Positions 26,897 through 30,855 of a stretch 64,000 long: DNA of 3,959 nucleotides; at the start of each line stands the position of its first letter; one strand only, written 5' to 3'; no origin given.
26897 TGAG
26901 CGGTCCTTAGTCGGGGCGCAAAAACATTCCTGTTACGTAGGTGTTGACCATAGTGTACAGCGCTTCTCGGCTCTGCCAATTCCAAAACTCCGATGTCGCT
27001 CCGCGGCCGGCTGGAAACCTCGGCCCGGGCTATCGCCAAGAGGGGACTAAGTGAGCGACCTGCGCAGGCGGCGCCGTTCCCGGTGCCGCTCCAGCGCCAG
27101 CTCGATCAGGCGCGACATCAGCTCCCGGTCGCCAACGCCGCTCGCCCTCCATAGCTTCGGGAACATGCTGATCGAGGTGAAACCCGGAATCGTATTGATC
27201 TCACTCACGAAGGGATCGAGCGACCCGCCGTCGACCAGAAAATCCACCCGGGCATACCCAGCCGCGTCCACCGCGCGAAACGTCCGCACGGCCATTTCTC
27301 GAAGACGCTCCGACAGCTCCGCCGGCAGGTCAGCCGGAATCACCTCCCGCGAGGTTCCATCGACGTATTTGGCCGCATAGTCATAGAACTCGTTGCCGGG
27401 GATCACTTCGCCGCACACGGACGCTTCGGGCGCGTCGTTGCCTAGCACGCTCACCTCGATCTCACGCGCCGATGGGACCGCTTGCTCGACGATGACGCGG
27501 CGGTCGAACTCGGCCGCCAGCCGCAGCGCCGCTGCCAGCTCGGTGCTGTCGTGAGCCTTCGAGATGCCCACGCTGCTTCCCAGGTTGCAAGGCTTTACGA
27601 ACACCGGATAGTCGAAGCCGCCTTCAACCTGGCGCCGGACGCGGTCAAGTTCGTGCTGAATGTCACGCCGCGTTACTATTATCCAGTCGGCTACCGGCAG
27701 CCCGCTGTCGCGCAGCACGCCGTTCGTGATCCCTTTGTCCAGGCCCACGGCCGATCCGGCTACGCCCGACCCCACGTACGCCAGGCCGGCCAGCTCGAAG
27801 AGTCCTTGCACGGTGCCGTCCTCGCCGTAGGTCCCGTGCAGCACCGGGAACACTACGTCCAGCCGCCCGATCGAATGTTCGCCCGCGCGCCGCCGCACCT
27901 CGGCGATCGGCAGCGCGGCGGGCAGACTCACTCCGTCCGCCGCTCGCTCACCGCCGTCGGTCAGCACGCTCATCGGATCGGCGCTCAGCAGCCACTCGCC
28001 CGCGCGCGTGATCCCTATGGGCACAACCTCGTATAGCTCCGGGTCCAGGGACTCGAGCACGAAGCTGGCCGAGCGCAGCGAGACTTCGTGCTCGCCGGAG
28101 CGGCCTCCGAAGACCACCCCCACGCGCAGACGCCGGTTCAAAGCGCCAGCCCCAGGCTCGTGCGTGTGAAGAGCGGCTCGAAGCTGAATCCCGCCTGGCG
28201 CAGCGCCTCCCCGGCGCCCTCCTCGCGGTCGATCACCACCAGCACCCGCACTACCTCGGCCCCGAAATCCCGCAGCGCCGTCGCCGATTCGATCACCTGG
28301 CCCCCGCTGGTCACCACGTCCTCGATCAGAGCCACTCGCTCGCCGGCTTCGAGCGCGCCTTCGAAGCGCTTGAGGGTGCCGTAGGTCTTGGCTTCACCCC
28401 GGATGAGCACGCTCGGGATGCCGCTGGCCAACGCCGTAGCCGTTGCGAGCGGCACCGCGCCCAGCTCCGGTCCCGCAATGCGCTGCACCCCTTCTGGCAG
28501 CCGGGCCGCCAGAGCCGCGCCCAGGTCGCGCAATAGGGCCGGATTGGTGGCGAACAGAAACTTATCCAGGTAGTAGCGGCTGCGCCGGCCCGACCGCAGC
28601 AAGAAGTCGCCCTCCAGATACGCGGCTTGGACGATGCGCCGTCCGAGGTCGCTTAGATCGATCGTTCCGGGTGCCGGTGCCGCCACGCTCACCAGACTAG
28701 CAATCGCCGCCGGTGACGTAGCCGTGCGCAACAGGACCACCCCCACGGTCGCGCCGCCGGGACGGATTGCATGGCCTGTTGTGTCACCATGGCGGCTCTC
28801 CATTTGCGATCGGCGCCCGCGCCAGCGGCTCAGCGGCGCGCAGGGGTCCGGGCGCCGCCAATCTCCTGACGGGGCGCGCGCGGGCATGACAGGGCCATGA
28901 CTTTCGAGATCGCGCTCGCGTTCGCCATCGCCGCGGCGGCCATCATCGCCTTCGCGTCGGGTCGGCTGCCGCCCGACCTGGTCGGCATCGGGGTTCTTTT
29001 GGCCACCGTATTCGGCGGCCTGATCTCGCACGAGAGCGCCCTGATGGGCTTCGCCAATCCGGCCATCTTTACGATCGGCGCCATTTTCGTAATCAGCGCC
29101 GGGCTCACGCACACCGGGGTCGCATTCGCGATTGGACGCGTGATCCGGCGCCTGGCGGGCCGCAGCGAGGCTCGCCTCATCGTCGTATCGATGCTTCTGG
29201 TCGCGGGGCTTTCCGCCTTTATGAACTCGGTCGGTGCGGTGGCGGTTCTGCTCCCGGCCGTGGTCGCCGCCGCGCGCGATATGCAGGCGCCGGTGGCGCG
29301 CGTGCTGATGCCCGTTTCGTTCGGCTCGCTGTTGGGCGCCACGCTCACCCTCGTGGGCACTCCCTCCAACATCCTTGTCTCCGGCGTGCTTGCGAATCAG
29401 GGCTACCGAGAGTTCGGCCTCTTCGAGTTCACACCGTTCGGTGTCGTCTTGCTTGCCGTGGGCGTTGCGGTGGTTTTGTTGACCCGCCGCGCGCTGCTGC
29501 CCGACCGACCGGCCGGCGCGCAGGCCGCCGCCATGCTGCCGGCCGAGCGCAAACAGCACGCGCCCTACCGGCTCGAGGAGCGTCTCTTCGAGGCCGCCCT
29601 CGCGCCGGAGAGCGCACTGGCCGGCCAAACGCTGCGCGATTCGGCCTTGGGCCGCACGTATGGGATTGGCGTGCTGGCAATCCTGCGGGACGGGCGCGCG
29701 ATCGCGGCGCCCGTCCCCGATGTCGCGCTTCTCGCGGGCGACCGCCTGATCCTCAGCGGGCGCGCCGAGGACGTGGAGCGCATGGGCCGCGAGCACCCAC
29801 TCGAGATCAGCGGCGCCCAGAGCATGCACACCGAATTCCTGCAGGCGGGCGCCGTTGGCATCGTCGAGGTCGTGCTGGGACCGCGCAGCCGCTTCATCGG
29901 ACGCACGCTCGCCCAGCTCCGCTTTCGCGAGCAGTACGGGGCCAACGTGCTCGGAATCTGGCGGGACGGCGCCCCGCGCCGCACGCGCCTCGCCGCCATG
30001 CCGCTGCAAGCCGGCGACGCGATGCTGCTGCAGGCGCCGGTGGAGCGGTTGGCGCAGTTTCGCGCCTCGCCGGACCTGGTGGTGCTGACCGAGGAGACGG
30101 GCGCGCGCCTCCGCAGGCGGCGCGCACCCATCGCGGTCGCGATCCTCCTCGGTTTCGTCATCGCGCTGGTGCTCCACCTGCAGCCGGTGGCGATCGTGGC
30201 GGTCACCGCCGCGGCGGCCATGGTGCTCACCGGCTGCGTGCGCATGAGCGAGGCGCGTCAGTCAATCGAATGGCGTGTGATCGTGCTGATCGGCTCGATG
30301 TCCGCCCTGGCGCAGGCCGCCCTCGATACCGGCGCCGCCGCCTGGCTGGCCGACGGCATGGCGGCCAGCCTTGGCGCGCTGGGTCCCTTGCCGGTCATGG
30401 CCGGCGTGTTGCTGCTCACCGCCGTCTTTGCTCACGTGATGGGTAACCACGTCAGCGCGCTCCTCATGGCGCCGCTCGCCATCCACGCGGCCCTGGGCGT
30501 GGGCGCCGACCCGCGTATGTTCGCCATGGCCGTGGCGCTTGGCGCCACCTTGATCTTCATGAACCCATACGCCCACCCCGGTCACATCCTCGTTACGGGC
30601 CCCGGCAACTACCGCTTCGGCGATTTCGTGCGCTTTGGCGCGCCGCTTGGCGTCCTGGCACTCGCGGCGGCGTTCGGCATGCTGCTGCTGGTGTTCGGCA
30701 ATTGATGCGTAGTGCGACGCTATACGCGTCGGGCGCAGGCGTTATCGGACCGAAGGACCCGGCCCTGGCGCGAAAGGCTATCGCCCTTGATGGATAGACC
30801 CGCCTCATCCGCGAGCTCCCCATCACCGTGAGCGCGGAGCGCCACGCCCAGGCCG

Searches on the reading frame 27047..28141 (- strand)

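Call 3: search_protein_families(library=pfam, proteins=[window:27047-28141:-], max_evalue=0.01)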
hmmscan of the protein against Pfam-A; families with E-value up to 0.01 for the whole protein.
window:27047-28141:- (364 aa): 4 families
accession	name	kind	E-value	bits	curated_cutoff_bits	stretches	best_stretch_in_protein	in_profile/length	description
PF07478.18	Dala_Dala_lig_C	-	8.6e-68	228.3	24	1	143-347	2-204/204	D-ala D-ala ligase C-terminus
PF01820.27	Dala_Dala_lig_N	-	7.4e-35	120.5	34.6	1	6-125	1-121/121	D-ala D-ala ligase N-terminus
PF02222.28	ATP-grasp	-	1e-08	35.5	27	1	143-308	3-154/179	ATP-grasp domain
PF02786.22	CPSase_L_D2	-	3.2e-08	33.8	19.8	1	175-317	36-178/211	Carbamoyl-phosphate synthase L chain, ATP binding domain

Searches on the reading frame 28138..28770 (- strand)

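Call 65: search_protein_families(library=pfam, proteins=[window:28138-28770:-], max_evalue=0.001)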
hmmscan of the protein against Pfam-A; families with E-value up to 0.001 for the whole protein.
window:28138-28770:- (210 aa): 1 family
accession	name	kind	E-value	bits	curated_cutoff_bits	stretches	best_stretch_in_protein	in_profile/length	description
PF00156.33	Pribosyltran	-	3.6e-08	33.3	26.3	1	98-188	33-132/158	Phosphoribosyl transferase domain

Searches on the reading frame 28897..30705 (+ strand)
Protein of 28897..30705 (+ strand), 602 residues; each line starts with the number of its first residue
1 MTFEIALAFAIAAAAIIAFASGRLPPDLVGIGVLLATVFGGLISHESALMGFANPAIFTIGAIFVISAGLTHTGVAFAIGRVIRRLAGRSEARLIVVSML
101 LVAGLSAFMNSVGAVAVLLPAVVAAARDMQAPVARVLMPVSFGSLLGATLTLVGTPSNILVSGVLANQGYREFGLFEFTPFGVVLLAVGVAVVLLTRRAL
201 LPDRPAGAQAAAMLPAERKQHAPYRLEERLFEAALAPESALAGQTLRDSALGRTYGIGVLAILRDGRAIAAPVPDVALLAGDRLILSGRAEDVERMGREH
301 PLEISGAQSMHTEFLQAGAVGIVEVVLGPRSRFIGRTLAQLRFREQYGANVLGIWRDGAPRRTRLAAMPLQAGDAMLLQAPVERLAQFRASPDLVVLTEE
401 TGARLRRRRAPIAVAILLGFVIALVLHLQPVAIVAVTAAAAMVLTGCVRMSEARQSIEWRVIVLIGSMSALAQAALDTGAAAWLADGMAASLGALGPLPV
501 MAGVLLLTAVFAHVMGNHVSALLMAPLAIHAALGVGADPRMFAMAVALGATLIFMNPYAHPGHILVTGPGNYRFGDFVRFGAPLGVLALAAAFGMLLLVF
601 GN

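Call 3: search_protein_families(library=pfam, proteins=[window:28897-30705:+], max_evalue=0.01)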
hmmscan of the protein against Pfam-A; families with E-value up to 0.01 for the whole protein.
window:28897-30705:+ (602 aa): 3 families
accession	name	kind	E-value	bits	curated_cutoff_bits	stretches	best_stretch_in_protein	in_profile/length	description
PF03600.22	CitMHS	-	3e-72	244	31.9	1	16-547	1-336/336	Citrate transporter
PF02080.26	TrkA_C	-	2.9e-24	85.2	27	2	322-390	1-68/71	TrkA-C domain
PF00939.25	Na_sulph_symp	-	2e-13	50.6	27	1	416-590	279-456/472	Sodium:sulfate symporter transmembrane region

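Call 4: search_protein_families(library=ncbifam, proteins=[window:28897-30705:+], max_evalue=0.01)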
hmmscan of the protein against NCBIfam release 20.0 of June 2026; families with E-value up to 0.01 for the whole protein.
window:28897-30705:+ (602 aa): 2 families
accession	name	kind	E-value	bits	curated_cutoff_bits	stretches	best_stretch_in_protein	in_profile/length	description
TIGR00785.1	dass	subfamily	7.6e-33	113.9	198.6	2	411-593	253-437/444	DASS family sodium-coupled anion symporter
NF007039.0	PRK09496.3-2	equivalog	0.0021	16.9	293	0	230-296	153-216/446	Trk system potassium transporter TrkA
